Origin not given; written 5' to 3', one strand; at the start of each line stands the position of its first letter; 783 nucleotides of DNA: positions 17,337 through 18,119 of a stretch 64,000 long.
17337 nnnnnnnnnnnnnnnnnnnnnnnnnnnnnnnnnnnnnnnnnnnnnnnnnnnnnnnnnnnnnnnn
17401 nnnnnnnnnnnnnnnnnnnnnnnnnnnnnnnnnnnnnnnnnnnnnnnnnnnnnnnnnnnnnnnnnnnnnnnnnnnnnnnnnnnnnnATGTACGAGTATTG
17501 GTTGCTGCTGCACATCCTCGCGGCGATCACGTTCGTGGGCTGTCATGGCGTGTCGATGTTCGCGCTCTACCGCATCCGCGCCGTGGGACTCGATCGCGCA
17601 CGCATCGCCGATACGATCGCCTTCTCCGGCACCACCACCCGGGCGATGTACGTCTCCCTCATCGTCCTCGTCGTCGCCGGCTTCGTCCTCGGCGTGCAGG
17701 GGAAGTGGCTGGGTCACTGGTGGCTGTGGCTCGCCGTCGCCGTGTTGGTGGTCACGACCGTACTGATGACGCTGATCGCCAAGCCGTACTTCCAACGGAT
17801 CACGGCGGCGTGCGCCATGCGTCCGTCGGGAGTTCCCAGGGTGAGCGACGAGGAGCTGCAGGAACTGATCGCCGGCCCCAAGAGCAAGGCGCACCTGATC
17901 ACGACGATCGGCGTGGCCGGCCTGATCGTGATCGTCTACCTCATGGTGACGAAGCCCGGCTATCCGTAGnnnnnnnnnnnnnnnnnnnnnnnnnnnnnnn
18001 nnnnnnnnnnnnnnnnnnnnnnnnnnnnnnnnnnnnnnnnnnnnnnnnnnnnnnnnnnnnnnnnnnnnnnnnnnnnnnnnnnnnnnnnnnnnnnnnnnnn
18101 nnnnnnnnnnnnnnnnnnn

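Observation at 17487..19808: USP–USP–Rieske fusion protein bracketed by two paralogous small membrane proteins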

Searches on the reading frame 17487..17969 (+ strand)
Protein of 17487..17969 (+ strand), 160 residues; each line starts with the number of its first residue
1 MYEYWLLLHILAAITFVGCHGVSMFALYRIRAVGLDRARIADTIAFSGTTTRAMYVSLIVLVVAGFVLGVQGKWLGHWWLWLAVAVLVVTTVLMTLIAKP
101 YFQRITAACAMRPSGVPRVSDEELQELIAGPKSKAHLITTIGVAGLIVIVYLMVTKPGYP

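Call 3: search_protein_families(library=pfam, proteins=[window:17487-17969:+], max_evalue=0.1)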
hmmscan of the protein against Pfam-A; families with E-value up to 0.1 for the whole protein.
window:17487-17969:+ (160 aa): 3 families
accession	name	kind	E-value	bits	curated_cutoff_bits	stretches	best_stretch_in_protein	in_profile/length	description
PF10027.14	DUF2269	-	0.0012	19.4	28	1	7-157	5-150/150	Predicted integral membrane protein (DUF2269)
PF05781.17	MRVI1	-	0.0038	16.5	27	1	52-108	446-503/533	MRVI1 protein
PF04932.20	Wzy_C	-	0.013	15.7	31.7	1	44-105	8-66/149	O-Antigen ligase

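Call 4: search_protein_families(library=ncbifam, proteins=[window:17487-17969:+], max_evalue=0.1)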
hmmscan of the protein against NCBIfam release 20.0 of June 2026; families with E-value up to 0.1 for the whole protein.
window:17487-17969:+ (160 aa): 1 family
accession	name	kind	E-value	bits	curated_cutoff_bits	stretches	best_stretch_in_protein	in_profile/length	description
TIGR03750.1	conj_TIGR03750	hypoth_equivalog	0.01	15.8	70.75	1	42-105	11-73/111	TIGR03750 family conjugal transfer protein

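Call 38: find_homologous_proteins(query=window:17487-17969:+, max_evalue=0.001)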
Query window:17487-17969:+ (160 aa): 161 proteins with E <= 0.001 among 505 candidates; the best 120 are listed.
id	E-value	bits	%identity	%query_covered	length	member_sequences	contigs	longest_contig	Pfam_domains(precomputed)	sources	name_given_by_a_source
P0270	2.9e-96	338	99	100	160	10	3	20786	-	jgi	jgi:hypothetical protein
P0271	1.5e-90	319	92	100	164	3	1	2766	-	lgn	-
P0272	1.2e-85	303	85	100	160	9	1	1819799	-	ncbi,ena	-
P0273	7.7e-85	301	84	100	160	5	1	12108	-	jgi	jgi:hypothetical protein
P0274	1.0e-81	290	83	100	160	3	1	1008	-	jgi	jgi:cytochrome bd-type quinol oxidase subunit 2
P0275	1.6e-80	287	83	100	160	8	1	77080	-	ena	-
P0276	4.3e-80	285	81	100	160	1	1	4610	-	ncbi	ncbi:MAG: hypothetical protein ACRDHI_07275 [Actinomycetota bacterium]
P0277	1.5e-79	283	81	100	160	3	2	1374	-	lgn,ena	-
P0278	5.1e-69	249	73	99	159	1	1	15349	-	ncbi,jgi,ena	-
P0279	6.9e-69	249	72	99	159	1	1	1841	-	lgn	-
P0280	1.0e-68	248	73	99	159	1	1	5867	-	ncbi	ncbi:hypothetical protein BH18ACT17_BH18ACT17_15190 [soil metagenome]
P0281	3.6e-68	246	72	99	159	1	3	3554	-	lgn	-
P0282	4.0e-68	246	75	99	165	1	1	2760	-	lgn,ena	-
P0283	1.3e-67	245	72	99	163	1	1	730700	-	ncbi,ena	-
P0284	2.1e-67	244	71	99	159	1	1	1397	-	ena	-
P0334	4.3e-50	188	60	98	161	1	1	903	PF10027.15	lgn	-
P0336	1.3e-48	183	58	98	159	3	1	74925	PF10027.15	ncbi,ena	-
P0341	3.2e-48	182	58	98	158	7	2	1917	PF10027.15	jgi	jgi:uncharacterized membrane protein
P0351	6.1e-47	177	58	86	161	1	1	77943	PF10027.15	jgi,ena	-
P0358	1.1e-46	177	59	88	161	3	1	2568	PF10027.15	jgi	jgi:hypothetical protein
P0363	2.3e-46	176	56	98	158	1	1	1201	PF10027.15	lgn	-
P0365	2.8e-46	175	55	97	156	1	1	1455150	PF10027.15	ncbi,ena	-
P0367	6.1e-46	174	58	88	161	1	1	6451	PF10027.15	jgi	jgi:cytochrome bd-type quinol oxidase subunit 2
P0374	1.2e-45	173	56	94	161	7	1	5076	PF10027.15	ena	-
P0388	1.1e-44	170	54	98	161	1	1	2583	PF10027.15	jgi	jgi:uncharacterized membrane protein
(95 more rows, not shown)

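Call 59: predict_structure(alignment_id=A5)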
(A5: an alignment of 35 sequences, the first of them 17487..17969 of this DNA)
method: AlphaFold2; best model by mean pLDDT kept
length: 160 residues; sequences in the alignment: 35
mean_pLDDT: 93.7   pTM: 0.80
mean pLDDT of the five models: 93.7, 93.2, 92.6, 91.8, 91.8
residues with pLDDT >= 90: 149; 70-90: 11; 50-70: 0; < 50: 0
segments of 3 or more residues with pLDDT < 50: none
pLDDT, mean of each block of 10 residues (from residue 1): 96 96 93 93 94 96 95 92 96 94 94 93 92 91 96 90
secondary structure, 60 per line:
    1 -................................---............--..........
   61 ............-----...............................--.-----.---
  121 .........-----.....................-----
elements in order: H2-33 H37-48 H51-72 H78-108 H121-129 H135-155

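Call 71: find_homologous_proteins(query=A4, max_evalue=0.001)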
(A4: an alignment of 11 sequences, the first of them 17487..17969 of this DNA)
Query A4 (11 sequences) (160 aa, profile of the alignment): 477 proteins with E <= 0.001 among 8000 candidates; the best 120 are listed.
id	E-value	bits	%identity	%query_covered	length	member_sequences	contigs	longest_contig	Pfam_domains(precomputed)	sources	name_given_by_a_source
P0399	2.1e-129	449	34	98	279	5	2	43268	PF00127.27,PF13473.13,PF10027.15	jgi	jgi:plastocyanin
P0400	5.0e-112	392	36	98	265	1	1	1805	PF13473.13,PF10027.15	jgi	jgi:plastocyanin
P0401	4.2e-105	369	38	98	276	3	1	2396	PF13473.13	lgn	-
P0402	4.7e-105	369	36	98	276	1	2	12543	PF13473.13,PF10027.15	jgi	jgi:plastocyanin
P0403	7.2e-105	369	36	98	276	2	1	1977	PF13473.13,PF10027.15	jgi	jgi:plastocyanin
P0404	1.0e-103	365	36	98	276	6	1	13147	PF13473.13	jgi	jgi:plastocyanin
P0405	4.6e-103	363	39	98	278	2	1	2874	PF13473.13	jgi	jgi:plastocyanin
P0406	6.0e-103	362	39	98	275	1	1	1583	PF13473.13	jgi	jgi:plastocyanin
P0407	9.4e-103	362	37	98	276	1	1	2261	PF13473.13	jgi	jgi:hypothetical protein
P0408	1.0e-102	362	36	98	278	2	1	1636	PF13473.13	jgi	jgi:plastocyanin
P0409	1.2e-102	361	38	98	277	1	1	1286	PF13473.13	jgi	jgi:plastocyanin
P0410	6.2e-102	359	34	99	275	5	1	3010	PF13473.13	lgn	-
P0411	1.4e-101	358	34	98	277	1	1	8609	PF13473.13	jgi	jgi:plastocyanin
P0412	2.4e-101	357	34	98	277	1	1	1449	PF00127.27,PF13473.13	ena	-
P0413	3.5e-101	357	37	98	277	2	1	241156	PF13473.13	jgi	jgi:plastocyanin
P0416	7.6e-101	356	34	98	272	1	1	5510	PF13473.13,PF10027.15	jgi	jgi:plastocyanin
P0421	3.7e-99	350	34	99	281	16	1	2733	PF13473.13,PF10027.15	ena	-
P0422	1.9e-98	348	33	99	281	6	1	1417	PF13473.13,PF10027.15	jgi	-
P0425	7.8e-98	346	35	99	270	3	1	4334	PF13473.13,PF10027.15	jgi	jgi:plastocyanin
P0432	2.0e-94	334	38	98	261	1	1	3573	PF13473.13,PF10027.15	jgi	jgi:plastocyanin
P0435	2.6e-92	328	40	98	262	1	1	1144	PF13473.13,PF10027.15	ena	-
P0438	2.8e-91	324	34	98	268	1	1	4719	PF13473.13,PF10027.15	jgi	jgi:plastocyanin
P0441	8.2e-91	323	39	98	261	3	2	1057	PF13473.13,PF10027.15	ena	-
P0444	7.8e-90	319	39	98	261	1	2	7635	PF00127.27,PF13473.13,PF10027.15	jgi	jgi:plastocyanin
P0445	1.6e-89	318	34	98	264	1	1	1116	PF13473.13,PF10027.15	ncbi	-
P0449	5.2e-89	317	35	99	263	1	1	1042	PF13473.13,PF10027.15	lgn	-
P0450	5.9e-89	317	34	98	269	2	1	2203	PF13473.13,PF10027.15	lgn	-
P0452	1.4e-88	315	39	99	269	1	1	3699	PF13473.13,PF10027.15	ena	-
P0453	1.4e-88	315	36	98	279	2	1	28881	PF13473.13,PF10027.15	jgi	jgi:plastocyanin/uncharacterized membrane protein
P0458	2.1e-87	311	38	99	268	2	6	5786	PF13473.13,PF10027.15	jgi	jgi:plastocyanin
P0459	4.1e-87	310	34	98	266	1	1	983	PF13473.13,PF10027.15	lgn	-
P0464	1.7e-86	308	32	98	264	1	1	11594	PF13473.13,PF10027.15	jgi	-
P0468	3.2e-85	304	34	98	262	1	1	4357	PF13473.13,PF10027.15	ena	-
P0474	1.4e-83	299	38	95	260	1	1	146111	PF13473.13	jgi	jgi:plastocyanin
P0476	1.9e-83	298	36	98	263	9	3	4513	PF13473.13,PF10027.15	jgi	jgi:plastocyanin/uncharacterized membrane protein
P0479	1.4e-82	296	32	98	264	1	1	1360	PF13473.13,PF10027.15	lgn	-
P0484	1.1e-81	293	37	98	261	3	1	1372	PF00127.27,PF13473.13,PF10027.15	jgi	jgi:plastocyanin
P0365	1.7e-81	292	55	97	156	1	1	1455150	PF10027.15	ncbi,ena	-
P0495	5.8e-79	284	35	98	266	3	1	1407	PF13473.13,PF10027.15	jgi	-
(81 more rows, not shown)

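Call 72: find_encoding_contigs(protein=P0413, flank=4000, max_places=1)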
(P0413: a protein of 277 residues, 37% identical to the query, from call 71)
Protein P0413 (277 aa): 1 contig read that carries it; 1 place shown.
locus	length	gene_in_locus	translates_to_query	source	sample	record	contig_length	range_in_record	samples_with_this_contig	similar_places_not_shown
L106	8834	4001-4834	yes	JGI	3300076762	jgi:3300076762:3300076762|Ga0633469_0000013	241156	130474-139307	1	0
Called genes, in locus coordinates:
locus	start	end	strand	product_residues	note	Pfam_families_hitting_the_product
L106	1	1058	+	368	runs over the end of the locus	PF01820:Dala_Dala_lig_N, PF02222:ATP-grasp, PF02786:CPSase_L_D2, PF07478:Dala_Dala_lig_C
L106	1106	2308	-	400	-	PF02720:DUF222, PF01844:HNH (faint)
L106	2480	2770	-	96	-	PF01037:AsnC_trans_reg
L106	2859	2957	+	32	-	-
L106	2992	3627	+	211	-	PF00156:Pribosyltran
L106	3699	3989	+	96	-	-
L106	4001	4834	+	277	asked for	PF13473:Cupredoxin_1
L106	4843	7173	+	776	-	PF00582:Usp, PF00355:Rieske, PF07992:Pyr_redox_2, PF00070:Pyr_redox, PF14759:Reductase_C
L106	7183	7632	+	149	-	PF00027:cNMP_binding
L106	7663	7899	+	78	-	-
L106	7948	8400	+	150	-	PF07332:Phage_holin_3_6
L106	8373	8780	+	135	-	-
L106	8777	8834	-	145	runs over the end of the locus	PF01909:NTP_transf_2 (weak), PF18765:Polbeta (weak)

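Call 73: find_encoding_contigs(protein=P0474, flank=4000, max_places=1)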
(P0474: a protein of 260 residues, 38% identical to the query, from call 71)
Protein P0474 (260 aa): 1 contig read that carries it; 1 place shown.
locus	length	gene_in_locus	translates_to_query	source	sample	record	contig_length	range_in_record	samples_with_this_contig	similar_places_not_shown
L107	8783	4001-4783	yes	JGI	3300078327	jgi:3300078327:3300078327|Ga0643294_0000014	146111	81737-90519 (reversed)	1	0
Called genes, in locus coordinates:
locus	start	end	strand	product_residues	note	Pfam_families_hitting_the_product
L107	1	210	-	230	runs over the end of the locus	-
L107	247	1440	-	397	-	PF28507:Rv1828_C (faint), PF16701:Ad_Cy_reg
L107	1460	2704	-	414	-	PF28507:Rv1828_C (faint), PF16701:Ad_Cy_reg, PF00211:Guanylate_cyc (weak)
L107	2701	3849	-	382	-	PF03706:LPG_synthase_TM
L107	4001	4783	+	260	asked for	PF13473:Cupredoxin_1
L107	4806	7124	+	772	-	PF00582:Usp, PF00355:Rieske, PF07992:Pyr_redox_2, PF13738:Pyr_redox_3, PF00070:Pyr_redox, PF14759:Reductase_C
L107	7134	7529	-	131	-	PF01850:PIN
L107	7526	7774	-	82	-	PF21983:NikA-like (weak)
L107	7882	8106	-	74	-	-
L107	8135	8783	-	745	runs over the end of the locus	PF03176:MMPL, PF00873:ACR_tran (weak), PF03176:MMPL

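Call 80: fold_search(model_id=the predicted structure, library=pdb)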
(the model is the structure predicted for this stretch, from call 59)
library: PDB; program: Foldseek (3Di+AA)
matches with E <= 10: 62; with E <= 0.001: 0
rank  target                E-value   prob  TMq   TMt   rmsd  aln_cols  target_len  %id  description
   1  7jh6_A                3.2e-01  0.72  0.46  0.44   7.7       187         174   16  De novo designed two-domain di-Zn(II) and porphyrin-binding protein (released 2020-12-09)
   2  8gl3                  7.0e-01  0.33  0.35  0.30  16.7       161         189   12  De novo design of monomeric helical bundles for pH-controlled membrane lysis (released 2023-09-06)
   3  8w6e_B                8.2e-01  0.69  0.51  0.51   5.6       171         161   11  De novo design of HBC599 binder (released 2024-11-27)
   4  8tn1_A                9.6e-01  0.84  0.54  0.57   4.6       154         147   13  De novo designed protein binds poly ADP ribose polymerase inhibitors (PARPi) - apo (released 2024-04-24)
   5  6egc                  1.6e+00  0.38  0.45  0.48   6.1       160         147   12  Single-chain version of 2L4HC2_23 (PDB 5J0K) (released 2019-05-29)
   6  9taq_C                1.9e+00  0.57  0.50  0.60   4.8       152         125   12  De novo photoenzyme variant ABLE-E116C-TXT H49A-L42T (photoABLE1 precursor) in complex with substrate (released 2026-03-25)
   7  8bsa_A                1.9e+00  0.13  0.33  0.33  11.2       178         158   13  Vc1313-LBD bound to D-arginine (released 2023-06-07)
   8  7uw9_o                2.2e+00  0.12  0.27  0.28   8.7       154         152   14  Citrus V-ATPase State 1, H in contact with subunit a (released 2022-07-06)
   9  9taq_A                2.8e+00  0.44  0.50  0.60   4.8       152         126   12  De novo photoenzyme variant ABLE-E116C-TXT H49A-L42T (photoABLE1 precursor) in complex with substrate (released 2026-03-25)
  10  9hfk_A                2.8e+00  0.12  0.33  0.22  17.5       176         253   14  Cryo-EM structure of the freshwater actinorhodopsin, Rhodoluna lacicola (RlActR) (released 2026-03-18)
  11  3abh_A                3.0e+00  0.08  0.27  0.17  39.3       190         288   15  Crystal structure of the EFC/F-BAR domain of human PACSIN2/Syndapin II (2.0 A) (released 2010-04-14)
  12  9n0i_A                3.3e+00  0.30  0.46  0.56   5.4       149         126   15  Crystal structure of KABLE double mutant (Lys14Pro, Leu20Trp) (released 2025-08-20)
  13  7x0t_A                3.3e+00  0.04  0.18  0.06  22.3       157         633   19  Cryo-EM structure of human ABCD1 E630Q in the presence of C26:0-CoA and ATP (released 2023-03-22)
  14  4bne_A                3.9e+00  0.12  0.35  0.21  40.3       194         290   15  Pacsin2 Interacts with Membranes and Actin-Filaments (released 2014-05-14)
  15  6w6x_A                4.1e+00  0.33  0.49  0.59   4.6       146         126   12  Crystal Structure of ABLE Apo-protein (released 2020-08-26)
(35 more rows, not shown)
